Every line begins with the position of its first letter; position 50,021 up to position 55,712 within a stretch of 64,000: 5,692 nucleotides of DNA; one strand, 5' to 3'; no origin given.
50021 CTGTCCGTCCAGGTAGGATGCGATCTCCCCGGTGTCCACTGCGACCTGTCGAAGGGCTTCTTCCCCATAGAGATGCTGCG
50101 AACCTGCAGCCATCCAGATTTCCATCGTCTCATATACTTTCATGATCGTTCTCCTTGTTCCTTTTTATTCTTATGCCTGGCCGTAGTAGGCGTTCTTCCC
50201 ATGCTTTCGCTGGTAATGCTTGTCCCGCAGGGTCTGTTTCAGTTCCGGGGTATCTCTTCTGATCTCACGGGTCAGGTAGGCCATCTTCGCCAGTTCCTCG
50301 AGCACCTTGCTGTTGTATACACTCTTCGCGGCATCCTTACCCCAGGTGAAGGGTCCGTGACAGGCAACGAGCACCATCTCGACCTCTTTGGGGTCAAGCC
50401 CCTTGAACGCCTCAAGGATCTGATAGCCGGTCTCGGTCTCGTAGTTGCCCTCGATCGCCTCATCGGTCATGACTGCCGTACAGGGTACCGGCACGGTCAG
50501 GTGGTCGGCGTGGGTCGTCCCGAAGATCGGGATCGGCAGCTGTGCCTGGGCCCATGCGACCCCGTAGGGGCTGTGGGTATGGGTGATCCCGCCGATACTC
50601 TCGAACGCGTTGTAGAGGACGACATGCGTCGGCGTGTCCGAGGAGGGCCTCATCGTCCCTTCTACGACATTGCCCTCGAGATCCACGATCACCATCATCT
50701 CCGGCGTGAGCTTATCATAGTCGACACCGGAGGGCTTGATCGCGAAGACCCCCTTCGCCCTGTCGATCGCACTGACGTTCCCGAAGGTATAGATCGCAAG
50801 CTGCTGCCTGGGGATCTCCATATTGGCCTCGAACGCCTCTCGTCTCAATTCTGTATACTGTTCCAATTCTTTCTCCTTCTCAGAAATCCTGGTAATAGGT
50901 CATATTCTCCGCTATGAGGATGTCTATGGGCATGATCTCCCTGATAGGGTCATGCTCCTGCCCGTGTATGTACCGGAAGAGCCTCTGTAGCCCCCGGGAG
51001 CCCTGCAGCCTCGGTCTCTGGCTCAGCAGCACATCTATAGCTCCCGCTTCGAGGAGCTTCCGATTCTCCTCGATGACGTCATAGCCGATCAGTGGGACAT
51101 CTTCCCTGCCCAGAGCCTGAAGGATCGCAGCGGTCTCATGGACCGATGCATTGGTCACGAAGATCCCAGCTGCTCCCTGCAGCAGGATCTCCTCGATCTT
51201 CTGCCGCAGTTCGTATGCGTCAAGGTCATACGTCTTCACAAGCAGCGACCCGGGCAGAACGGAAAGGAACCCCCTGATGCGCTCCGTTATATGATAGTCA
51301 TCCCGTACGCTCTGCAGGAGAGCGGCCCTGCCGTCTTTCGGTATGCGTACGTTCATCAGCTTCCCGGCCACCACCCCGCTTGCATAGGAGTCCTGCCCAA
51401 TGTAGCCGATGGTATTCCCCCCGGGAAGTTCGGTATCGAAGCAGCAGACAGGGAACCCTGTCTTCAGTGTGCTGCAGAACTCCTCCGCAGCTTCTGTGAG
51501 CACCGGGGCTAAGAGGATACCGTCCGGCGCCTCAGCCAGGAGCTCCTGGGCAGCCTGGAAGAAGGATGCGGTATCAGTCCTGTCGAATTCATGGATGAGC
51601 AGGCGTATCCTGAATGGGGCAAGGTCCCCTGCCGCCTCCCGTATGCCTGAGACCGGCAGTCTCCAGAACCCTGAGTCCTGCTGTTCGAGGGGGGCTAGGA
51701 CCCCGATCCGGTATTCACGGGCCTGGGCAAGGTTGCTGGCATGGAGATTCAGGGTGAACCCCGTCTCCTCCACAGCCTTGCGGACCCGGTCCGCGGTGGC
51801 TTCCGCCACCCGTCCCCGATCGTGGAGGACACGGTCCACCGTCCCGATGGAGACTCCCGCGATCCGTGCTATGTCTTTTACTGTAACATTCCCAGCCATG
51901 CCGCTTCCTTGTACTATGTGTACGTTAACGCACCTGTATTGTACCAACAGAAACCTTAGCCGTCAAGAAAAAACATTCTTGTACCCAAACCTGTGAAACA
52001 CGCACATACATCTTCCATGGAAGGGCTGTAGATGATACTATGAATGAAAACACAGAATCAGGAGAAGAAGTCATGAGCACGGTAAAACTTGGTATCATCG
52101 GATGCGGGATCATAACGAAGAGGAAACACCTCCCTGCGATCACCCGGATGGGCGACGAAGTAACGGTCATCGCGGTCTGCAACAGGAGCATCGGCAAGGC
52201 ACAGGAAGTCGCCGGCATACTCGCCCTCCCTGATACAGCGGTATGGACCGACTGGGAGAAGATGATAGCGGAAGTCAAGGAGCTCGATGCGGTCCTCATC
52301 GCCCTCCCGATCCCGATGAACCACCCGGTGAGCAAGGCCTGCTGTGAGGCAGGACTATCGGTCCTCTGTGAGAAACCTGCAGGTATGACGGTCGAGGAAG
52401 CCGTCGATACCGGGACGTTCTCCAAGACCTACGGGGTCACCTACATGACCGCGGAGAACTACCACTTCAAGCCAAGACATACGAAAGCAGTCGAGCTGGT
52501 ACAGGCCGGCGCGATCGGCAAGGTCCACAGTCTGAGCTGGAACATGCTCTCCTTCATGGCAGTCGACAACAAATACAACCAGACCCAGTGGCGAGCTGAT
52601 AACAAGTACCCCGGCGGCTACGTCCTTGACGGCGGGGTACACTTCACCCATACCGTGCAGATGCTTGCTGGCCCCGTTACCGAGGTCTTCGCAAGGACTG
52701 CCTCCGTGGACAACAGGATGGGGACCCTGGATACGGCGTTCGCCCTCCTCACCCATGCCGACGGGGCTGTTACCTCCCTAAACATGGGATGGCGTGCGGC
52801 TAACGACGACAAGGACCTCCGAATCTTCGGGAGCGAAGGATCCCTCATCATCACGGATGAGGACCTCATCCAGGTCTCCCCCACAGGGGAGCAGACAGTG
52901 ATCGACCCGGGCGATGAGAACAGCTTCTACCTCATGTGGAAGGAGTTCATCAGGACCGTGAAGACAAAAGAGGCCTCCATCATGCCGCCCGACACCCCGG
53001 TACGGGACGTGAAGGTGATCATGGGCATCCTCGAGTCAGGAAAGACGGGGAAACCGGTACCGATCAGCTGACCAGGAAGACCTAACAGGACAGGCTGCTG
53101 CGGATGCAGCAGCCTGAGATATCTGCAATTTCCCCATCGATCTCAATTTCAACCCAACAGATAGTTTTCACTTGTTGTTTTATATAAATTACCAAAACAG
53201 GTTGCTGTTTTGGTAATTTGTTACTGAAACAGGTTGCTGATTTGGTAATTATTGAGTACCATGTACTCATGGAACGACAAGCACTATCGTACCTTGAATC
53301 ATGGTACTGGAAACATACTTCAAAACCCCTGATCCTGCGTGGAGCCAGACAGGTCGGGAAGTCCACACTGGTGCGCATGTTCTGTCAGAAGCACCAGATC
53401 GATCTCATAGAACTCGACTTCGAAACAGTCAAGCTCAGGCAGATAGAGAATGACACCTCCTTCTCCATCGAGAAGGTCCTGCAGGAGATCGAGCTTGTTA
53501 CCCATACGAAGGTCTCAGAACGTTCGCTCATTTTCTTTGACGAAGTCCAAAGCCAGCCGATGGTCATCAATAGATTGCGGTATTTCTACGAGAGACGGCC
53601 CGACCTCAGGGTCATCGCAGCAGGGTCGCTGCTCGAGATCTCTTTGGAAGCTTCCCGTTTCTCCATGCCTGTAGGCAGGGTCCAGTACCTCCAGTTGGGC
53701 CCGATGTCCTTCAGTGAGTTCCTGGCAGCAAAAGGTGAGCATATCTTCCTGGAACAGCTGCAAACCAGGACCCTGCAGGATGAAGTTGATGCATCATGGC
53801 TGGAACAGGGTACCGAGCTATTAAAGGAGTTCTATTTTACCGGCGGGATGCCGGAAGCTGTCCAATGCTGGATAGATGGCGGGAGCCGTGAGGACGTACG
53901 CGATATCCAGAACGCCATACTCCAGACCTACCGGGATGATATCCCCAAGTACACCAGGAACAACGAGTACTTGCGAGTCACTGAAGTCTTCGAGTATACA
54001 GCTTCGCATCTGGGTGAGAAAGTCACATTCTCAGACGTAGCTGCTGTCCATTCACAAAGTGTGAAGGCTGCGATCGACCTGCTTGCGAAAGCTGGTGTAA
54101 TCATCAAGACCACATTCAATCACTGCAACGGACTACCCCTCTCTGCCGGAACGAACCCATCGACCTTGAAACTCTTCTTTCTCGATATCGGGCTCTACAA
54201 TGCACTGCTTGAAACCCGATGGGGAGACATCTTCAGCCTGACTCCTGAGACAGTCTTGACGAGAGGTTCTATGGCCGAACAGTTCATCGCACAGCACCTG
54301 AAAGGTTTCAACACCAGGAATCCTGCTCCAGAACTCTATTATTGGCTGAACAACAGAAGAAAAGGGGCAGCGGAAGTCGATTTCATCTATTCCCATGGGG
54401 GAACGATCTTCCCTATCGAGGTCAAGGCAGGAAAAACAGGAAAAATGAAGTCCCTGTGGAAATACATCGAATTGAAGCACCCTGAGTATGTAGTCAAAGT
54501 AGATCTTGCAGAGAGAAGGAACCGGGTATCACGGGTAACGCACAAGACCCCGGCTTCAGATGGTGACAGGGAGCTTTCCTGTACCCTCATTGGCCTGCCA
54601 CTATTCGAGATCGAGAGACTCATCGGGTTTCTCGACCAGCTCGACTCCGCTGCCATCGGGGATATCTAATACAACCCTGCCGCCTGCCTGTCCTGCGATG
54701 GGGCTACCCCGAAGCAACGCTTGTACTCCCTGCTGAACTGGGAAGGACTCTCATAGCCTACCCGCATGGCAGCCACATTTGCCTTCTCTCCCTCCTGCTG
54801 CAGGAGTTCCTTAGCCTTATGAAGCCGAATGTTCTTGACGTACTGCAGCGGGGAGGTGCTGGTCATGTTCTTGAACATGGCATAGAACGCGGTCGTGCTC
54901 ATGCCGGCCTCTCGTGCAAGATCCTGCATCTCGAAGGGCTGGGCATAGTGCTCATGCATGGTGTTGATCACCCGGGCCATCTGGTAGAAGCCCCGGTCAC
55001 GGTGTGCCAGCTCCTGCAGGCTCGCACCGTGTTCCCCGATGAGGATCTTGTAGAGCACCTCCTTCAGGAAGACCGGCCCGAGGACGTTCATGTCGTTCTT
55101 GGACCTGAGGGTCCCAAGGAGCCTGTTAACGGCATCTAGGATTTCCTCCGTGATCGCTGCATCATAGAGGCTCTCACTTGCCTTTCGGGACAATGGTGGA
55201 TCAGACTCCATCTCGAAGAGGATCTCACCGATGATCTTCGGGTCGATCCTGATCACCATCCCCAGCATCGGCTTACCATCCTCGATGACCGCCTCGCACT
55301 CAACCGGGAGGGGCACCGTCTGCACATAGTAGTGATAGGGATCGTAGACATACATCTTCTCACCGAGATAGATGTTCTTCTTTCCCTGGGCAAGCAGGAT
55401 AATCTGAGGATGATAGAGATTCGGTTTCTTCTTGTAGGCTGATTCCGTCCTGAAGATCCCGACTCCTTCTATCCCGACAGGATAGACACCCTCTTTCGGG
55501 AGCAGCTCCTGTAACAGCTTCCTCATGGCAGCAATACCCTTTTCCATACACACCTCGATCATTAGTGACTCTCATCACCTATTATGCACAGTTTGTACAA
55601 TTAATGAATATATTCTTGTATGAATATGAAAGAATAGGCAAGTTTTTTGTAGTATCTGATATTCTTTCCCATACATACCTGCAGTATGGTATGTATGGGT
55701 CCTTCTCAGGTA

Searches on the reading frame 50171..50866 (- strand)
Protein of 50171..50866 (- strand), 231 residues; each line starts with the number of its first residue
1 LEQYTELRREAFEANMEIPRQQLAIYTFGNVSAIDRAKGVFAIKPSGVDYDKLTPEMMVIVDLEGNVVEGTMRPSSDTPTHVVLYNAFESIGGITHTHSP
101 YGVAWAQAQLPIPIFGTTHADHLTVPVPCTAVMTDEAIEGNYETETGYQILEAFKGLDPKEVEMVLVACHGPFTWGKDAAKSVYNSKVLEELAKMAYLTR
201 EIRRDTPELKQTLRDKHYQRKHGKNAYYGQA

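Call 17: search_protein_families(library=pfam, proteins=[window:50171-50866:-], max_evalue=0.00001)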
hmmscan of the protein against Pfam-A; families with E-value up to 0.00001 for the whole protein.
window:50171-50866:- (231 aa): 1 family
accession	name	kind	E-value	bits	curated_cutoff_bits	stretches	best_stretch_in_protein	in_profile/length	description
PF00596.27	Aldolase_II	-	6.6e-45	153.7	22.2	1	11-197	3-183/183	Class II Aldolase and Adducin N-terminal domain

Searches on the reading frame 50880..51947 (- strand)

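Call 17: search_protein_families(library=pfam, proteins=[window:50880-51947:-], max_evalue=0.00001)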
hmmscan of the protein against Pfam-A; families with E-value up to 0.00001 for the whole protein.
window:50880-51947:- (355 aa): 2 families
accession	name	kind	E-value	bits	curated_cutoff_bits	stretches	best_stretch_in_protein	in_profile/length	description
PF13407.12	Peripla_BP_4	-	3.7e-31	109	35.1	1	89-330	7-257/258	Periplasmic binding protein domain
PF00356.27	LacI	-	9.6e-14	51.4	27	1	22-65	1-44/46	Bacterial regulatory proteins, lacI family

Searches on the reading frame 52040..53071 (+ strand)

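Call 17: search_protein_families(library=pfam, proteins=[window:52040-53071:+], max_evalue=0.00001)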
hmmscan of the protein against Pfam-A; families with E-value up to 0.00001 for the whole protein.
window:52040-53071:+ (343 aa): 3 families
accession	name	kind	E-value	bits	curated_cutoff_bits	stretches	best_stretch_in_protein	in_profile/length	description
PF22725.1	GFO_IDH_MocA_C3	-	9.2e-25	87.5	27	1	148-269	2-123/124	GFO/IDH/MocA C-terminal domain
PF01408.29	GFO_IDH_MocA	-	2.4e-18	67.4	24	1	16-137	2-118/120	Oxidoreductase family, NAD-binding Rossmann fold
PF02894.22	GFO_IDH_MocA_C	-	4.3e-16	59.8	22.9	1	152-342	2-218/218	Oxidoreductase family, C-terminal alpha/beta domain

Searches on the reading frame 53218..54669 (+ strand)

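Call 17: search_protein_families(library=pfam, proteins=[window:53218-54669:+], max_evalue=0.00001)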
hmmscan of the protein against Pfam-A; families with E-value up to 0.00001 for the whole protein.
window:53218-54669:+ (483 aa): 2 families
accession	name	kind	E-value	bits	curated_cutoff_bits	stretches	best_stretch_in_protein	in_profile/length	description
PF13173.12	AAA_14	-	2.7e-25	89.3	27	1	35-169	2-129/129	AAA domain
PF13635.12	DUF4143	-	2.6e-23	82.9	28.1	1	240-405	2-160/160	Domain of unknown function (DUF4143)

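Call 63: search_protein_families(library=padloc, proteins=[window:53218-54669:+], max_evalue=0.00001)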
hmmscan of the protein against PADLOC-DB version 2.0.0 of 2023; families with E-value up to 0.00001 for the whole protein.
window:53218-54669:+ (483 aa): 7 families
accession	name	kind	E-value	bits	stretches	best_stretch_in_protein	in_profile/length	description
PDLC04788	PDC-S01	-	1.7e-125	417.4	1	18-473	2-442/448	-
PDLC04786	PDC-S01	-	1.6e-108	361.3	1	18-433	3-415/439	-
PDLC04792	PDC-S01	-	6.8e-71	237.2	1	18-427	2-406/452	-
PDLC04789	PDC-S01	-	1.1e-30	105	1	33-418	15-354/375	-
PDLC04790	PDC-S01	-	4.6e-28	96.1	1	33-412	25-375/422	-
PDLC04787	PDC-S01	-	3.5e-23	80.1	1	18-402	11-355/412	-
PDLC04791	PDC-S01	-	1.8e-17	61.1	2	203-426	159-373/395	-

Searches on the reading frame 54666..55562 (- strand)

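Call 17: search_protein_families(library=pfam, proteins=[window:54666-55562:-], max_evalue=0.00001)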
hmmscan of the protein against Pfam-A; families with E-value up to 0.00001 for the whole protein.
window:54666-55562:- (298 aa): 3 families
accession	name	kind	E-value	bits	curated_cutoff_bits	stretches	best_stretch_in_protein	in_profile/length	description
PF06719.19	AraC_N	-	3.5e-38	131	24.2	1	31-180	2-149/150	AraC-type transcriptional regulator N-terminus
PF12833.13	HTH_18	-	4.8e-22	78.5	33.6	1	215-293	1-79/80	Helix-turn-helix domain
PF00165.29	HTH_AraC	-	6.2e-14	52.2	26.6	1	202-242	1-41/42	Bacterial regulatory helix-turn-helix proteins, AraC family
